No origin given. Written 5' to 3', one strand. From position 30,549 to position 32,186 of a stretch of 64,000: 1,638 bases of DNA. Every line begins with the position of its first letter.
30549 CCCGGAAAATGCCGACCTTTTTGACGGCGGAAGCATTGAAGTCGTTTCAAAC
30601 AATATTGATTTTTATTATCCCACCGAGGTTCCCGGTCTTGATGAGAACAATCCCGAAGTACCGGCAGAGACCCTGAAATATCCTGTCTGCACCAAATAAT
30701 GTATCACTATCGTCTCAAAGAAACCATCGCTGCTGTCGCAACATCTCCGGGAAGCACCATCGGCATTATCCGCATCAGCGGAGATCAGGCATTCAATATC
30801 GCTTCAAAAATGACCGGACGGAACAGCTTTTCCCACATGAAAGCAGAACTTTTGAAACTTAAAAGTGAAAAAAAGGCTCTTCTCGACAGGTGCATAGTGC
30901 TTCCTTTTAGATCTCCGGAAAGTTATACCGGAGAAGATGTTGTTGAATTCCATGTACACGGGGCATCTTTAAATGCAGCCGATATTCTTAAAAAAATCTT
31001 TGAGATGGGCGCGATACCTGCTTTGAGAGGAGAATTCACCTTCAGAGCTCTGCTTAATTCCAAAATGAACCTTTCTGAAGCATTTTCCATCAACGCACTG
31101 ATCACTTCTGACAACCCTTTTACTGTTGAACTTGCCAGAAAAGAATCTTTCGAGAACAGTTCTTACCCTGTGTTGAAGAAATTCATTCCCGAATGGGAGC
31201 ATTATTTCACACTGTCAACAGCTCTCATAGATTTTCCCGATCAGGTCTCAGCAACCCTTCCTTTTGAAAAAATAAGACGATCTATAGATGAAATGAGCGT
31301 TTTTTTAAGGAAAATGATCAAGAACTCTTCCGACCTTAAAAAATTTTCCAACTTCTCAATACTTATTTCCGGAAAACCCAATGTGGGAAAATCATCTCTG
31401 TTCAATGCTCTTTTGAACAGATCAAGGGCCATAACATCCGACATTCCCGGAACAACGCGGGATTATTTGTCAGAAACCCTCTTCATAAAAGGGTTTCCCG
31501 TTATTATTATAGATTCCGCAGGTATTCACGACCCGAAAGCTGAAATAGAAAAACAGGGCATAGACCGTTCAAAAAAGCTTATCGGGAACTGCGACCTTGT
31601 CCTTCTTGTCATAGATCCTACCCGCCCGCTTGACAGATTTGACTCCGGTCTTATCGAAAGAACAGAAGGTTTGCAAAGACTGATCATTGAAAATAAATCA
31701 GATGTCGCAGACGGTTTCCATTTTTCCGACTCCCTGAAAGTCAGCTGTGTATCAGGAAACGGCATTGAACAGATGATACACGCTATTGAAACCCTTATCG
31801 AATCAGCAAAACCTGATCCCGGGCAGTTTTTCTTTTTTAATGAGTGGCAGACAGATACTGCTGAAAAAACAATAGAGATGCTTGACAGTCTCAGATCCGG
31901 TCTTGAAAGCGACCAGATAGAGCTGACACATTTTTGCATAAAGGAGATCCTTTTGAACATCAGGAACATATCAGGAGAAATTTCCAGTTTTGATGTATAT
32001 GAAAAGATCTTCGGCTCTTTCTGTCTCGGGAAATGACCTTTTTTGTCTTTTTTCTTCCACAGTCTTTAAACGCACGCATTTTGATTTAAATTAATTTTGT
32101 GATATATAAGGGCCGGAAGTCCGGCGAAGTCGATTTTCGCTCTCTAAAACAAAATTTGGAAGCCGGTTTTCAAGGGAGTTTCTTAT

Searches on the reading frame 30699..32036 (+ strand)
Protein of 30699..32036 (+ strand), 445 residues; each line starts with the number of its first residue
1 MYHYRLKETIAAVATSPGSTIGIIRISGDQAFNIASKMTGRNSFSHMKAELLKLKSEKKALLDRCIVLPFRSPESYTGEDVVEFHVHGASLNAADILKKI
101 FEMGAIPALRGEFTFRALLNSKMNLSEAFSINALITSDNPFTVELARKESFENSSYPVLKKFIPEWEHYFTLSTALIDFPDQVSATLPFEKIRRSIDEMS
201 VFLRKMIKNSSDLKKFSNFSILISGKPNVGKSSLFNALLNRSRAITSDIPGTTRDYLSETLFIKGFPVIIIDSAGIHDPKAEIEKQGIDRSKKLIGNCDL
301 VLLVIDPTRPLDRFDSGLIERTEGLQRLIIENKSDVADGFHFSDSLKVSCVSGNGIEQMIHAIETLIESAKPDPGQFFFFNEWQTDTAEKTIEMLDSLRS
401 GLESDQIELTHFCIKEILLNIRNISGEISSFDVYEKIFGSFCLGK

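Call 73: search_protein_families(library=pfam, proteins=[window:30699-32036:+], max_evalue=0.00001)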
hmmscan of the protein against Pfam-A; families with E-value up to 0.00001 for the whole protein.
window:30699-32036:+ (445 aa): 4 families
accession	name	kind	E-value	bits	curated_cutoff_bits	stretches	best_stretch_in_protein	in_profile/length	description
PF10396.14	TrmE_N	-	1.2e-31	109.8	29.8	1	9-122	1-117/117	GTP-binding protein TrmE N-terminus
PF01926.29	MMR_HSR1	-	1.3e-23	83.7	21.9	1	221-330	2-110/113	50S ribosome-binding GTPase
PF12631.12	MnmE_helical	-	1.1e-15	58.8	40.1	1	125-442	1-211/211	MnmE helical domain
PF02421.24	FeoB_N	-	1.3e-07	31.7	27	1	220-308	2-89/156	Ferrous iron transport protein B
